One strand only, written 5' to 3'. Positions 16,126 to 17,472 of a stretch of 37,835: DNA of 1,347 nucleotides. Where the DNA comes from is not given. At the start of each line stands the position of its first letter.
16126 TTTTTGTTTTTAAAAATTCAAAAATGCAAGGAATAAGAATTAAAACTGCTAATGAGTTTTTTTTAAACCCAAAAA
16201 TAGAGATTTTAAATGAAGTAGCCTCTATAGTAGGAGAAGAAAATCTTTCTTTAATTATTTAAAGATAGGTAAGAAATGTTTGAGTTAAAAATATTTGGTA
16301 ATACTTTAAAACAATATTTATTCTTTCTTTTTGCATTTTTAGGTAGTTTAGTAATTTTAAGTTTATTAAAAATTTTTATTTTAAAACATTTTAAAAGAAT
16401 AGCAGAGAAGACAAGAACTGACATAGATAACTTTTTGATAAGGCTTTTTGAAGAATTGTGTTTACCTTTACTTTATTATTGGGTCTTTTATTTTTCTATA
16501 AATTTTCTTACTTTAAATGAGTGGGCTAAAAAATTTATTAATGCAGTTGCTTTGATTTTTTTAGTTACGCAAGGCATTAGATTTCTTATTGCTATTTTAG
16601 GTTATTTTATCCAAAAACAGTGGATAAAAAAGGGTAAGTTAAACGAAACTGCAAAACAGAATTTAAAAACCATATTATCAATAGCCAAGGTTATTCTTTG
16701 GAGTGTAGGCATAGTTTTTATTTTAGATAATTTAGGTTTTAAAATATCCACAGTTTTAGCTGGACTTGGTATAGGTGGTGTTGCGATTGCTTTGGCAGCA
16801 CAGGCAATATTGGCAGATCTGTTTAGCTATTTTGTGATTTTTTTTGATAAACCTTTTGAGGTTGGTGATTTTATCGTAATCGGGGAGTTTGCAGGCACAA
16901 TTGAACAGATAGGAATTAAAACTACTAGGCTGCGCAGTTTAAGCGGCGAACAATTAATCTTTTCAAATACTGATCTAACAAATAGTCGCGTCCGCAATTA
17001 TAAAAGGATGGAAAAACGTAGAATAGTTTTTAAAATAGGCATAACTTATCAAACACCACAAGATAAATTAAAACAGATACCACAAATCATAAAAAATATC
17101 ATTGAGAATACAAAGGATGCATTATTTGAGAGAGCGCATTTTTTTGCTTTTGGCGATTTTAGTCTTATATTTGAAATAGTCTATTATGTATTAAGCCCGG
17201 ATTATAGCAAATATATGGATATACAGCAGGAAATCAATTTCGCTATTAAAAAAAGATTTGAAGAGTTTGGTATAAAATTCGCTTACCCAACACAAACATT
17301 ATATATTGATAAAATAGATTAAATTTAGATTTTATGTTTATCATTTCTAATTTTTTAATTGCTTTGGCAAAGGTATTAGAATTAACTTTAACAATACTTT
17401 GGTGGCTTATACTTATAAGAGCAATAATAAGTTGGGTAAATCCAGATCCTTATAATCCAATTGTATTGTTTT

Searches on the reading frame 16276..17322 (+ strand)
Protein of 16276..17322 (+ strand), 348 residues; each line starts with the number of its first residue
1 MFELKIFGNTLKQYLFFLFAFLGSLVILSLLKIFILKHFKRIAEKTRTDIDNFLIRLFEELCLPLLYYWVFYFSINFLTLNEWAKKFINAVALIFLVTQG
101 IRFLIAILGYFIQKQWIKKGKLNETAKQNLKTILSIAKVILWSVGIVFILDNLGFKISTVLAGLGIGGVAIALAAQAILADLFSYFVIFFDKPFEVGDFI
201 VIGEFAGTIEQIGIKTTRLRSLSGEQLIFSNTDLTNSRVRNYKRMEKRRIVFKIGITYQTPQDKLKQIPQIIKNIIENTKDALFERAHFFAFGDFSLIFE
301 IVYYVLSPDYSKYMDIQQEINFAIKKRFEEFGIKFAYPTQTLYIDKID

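Call 50: search_protein_families(library=pfam, proteins=[window:16276-17322:+], max_evalue=0.00001)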
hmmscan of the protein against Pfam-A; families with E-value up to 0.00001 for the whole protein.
window:16276-17322:+ (348 aa): 3 families
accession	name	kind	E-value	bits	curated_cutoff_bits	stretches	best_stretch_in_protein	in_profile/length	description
PF00924.24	MS_channel_2nd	-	1e-17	64.4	20.2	1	178-244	2-68/68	Mechanosensitive ion channel, beta-domain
PF21082.3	MS_channel_3rd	-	1.7e-16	60.8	21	1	250-335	1-88/88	Mechanosensitive ion channel MscS, C-terminal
PF21088.3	MS_channel_1st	-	3.8e-09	36.8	23.1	1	136-176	2-42/42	Mechanosensitive ion channel, transmembrane helices 2/3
